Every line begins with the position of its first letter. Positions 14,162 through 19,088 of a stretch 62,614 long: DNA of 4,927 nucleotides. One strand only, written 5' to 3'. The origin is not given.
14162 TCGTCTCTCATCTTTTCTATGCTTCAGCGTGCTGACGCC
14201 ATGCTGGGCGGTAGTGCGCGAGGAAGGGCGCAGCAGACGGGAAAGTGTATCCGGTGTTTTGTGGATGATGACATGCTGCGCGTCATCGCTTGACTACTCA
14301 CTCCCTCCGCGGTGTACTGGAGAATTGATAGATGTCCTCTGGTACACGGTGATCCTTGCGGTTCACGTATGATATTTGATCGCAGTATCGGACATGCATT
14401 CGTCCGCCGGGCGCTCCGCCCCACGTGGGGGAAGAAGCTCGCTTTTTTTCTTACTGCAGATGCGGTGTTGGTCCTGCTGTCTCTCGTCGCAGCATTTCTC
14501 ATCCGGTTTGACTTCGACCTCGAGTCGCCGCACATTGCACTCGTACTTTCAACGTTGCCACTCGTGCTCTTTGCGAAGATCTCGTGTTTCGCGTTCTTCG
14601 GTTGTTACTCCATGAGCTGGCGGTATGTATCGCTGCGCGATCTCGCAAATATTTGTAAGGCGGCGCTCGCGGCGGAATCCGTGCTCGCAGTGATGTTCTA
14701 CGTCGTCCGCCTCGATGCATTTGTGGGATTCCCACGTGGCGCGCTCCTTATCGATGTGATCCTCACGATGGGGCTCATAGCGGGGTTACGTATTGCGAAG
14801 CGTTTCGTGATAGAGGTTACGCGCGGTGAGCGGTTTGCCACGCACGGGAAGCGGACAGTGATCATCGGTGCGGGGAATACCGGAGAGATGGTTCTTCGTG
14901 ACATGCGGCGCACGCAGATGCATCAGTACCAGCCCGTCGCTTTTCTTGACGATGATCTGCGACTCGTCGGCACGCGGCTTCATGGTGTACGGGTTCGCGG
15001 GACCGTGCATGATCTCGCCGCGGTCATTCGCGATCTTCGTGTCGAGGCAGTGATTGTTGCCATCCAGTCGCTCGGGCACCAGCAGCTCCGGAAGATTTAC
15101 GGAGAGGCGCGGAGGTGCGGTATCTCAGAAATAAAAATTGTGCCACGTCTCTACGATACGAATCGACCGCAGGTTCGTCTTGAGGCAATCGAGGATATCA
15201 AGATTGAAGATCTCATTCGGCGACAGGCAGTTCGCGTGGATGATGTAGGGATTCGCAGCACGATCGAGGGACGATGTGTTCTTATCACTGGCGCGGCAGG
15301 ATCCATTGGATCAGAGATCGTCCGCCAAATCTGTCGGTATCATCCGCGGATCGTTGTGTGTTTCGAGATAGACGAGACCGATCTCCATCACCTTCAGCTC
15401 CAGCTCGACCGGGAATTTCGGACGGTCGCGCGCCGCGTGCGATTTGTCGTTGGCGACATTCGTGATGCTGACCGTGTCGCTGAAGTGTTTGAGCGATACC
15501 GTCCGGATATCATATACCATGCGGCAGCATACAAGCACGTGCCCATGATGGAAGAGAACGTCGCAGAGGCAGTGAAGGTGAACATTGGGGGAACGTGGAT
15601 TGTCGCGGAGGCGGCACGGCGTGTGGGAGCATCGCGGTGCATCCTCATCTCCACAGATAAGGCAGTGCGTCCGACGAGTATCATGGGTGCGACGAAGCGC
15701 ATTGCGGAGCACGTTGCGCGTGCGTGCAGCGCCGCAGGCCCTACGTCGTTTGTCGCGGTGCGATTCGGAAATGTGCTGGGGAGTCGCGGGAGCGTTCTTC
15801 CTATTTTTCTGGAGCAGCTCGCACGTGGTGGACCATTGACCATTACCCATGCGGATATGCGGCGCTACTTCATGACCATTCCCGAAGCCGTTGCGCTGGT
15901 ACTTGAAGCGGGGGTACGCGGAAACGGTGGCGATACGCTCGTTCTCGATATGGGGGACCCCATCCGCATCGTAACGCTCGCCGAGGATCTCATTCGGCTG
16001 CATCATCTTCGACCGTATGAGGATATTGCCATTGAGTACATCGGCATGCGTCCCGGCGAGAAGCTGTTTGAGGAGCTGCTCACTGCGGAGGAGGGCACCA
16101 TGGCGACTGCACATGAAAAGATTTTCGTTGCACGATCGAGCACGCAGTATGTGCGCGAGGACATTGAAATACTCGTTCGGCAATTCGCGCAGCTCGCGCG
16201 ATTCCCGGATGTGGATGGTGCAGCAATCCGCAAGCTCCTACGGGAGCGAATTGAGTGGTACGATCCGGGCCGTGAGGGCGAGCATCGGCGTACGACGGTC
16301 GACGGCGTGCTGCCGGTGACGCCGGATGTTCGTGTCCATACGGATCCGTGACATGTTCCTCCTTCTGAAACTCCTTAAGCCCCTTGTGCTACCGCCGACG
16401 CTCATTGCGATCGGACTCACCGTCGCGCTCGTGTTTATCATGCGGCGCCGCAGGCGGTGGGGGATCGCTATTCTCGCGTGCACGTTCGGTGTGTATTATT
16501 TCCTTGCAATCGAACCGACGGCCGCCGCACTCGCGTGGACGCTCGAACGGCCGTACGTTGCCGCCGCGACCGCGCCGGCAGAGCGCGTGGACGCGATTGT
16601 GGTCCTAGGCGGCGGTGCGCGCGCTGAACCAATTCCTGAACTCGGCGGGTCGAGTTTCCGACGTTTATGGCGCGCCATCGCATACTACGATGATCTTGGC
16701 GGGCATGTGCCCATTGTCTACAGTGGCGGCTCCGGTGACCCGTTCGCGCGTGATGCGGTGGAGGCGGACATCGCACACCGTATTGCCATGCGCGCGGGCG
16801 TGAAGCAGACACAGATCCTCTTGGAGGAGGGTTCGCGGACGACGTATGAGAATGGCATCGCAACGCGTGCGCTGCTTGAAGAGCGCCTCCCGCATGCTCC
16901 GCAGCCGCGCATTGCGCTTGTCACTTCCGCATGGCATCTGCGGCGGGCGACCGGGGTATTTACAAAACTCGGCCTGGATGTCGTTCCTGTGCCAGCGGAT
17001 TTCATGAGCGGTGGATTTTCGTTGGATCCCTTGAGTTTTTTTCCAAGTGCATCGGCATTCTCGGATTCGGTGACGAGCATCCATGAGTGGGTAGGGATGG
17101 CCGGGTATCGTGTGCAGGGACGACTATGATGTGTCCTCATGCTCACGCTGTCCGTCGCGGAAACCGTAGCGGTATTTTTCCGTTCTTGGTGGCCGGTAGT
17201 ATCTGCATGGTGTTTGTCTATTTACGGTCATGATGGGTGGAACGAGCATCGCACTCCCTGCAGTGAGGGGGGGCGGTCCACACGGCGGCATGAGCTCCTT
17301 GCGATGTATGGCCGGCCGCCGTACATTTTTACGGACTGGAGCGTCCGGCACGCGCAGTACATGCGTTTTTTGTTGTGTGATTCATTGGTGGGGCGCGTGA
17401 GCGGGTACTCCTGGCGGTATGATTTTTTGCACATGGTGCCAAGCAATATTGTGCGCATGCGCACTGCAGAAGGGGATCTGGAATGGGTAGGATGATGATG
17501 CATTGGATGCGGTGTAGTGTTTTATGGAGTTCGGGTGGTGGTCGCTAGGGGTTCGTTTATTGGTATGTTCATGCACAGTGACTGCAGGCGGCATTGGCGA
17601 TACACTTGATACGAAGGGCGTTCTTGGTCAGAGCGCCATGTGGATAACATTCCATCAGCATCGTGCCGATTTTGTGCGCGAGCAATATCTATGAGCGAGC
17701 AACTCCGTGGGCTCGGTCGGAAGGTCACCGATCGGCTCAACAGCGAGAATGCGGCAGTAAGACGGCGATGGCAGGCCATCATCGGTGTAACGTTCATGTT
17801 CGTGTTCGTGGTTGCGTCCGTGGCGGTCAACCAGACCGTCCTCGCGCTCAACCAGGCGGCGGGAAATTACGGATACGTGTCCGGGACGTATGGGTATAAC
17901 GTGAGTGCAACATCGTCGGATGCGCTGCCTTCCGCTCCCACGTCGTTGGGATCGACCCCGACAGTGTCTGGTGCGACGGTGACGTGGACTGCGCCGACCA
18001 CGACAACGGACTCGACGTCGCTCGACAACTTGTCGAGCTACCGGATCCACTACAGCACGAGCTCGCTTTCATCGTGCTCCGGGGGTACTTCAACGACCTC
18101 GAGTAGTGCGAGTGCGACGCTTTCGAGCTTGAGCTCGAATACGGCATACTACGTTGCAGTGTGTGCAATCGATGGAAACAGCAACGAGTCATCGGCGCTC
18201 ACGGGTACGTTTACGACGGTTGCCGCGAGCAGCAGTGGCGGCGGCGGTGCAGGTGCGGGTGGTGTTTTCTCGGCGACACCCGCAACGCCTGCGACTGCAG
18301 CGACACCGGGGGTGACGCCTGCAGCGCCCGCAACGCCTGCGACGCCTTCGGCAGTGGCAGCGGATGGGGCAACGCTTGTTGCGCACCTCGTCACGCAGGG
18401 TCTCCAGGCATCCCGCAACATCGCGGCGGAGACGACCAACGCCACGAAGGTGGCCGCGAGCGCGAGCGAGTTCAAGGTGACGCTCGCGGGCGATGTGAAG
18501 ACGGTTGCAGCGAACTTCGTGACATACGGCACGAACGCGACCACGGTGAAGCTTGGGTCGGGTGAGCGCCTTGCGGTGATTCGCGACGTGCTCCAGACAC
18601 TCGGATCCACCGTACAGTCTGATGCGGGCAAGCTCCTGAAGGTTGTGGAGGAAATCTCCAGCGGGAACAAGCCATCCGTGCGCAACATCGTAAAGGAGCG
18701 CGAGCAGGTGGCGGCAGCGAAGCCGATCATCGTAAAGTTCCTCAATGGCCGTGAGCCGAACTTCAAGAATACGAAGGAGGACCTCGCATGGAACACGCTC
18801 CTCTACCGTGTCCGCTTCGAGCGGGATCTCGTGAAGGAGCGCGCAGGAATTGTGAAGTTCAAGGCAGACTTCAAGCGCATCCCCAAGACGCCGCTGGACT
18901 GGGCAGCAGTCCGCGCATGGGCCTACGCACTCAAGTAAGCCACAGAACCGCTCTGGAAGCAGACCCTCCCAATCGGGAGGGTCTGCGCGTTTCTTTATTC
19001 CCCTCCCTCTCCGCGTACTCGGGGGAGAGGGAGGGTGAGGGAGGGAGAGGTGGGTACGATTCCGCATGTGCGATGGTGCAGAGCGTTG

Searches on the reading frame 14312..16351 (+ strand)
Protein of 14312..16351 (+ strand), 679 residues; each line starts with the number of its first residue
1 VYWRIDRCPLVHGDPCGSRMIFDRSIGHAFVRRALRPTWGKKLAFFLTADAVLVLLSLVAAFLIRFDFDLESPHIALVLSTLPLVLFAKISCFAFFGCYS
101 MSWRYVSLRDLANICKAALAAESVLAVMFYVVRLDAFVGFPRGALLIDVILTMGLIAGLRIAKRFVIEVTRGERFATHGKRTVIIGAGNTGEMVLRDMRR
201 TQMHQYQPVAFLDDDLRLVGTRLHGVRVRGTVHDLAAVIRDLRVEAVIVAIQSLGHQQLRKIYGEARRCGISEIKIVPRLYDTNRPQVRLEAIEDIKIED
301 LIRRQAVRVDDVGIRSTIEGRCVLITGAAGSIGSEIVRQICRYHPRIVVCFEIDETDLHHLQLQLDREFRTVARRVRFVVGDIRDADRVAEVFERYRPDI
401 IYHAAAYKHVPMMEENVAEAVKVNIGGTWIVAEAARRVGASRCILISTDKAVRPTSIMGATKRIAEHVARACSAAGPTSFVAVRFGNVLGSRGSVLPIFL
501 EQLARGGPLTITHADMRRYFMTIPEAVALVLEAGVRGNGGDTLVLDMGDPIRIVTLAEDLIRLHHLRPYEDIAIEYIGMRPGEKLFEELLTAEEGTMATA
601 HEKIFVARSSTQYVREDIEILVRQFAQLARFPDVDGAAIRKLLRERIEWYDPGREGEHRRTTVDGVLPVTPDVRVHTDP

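Call 76: search_protein_families(library=pfam, proteins=[window:14312-16351:+], max_evalue=0.001)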
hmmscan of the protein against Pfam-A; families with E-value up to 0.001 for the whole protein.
window:14312-16351:+ (679 aa): 11 families
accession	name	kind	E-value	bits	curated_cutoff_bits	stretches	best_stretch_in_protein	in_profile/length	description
PF02719.21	Polysacc_synt_2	-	3.4e-108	361.7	20.2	1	323-607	1-291/293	Polysaccharide biosynthesis protein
PF01370.27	Epimerase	-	4.1e-26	92.3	20.9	1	323-533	1-224/240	NAD dependent epimerase/dehydratase family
PF16363.11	GDP_Man_Dehyd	-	4e-18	66.4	27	1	324-449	1-130/332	GDP-mannose 4,6 dehydratase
PF04321.23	RmlD_sub_bind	-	2.7e-17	63.2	27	1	323-495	3-158/287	RmlD substrate binding domain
PF13727.12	CoA_binding_3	-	1.4e-10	41.9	25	1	96-268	3-166/175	CoA-binding domain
PF01073.25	3Beta_HSD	-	1.4e-10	41.1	22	1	324-456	1-124/280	3-beta hydroxysteroid dehydrogenase/isomerase family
PF00106.31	adh_short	-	2.6e-07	30.8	26.6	1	322-434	2-118/195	short chain dehydrogenase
PF07993.18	NAD_binding_4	-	1.1e-06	28.5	20.1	1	325-454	1-142/258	Male sterility protein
PF08659.16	KR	-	7.1e-05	23.2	22.6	1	323-437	3-125/180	KR domain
PF13460.12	NAD_binding_10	-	0.00032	21.1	27.2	0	327-453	1-103/184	NAD(P)H-binding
PF01408.29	GFO_IDH_MocA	-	0.00066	20.8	24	0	181-259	2-78/120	Oxidoreductase family, NAD-binding Rossmann fold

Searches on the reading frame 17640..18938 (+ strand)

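Call 76: search_protein_families(library=pfam, proteins=[window:17640-18938:+], max_evalue=0.001)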
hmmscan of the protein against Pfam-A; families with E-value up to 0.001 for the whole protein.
window:17640-18938:+ (432 aa): 2 families
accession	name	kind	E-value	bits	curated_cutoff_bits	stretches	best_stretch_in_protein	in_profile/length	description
PF00041.27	fn3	-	7.4e-07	29.7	25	1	99-187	2-81/84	Fibronectin type III domain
PF10179.15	NDNF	-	8.8e-06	26.2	27.3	1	153-193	85-125/127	Neuron-derived neurotrophic factor, first Fn(III) domain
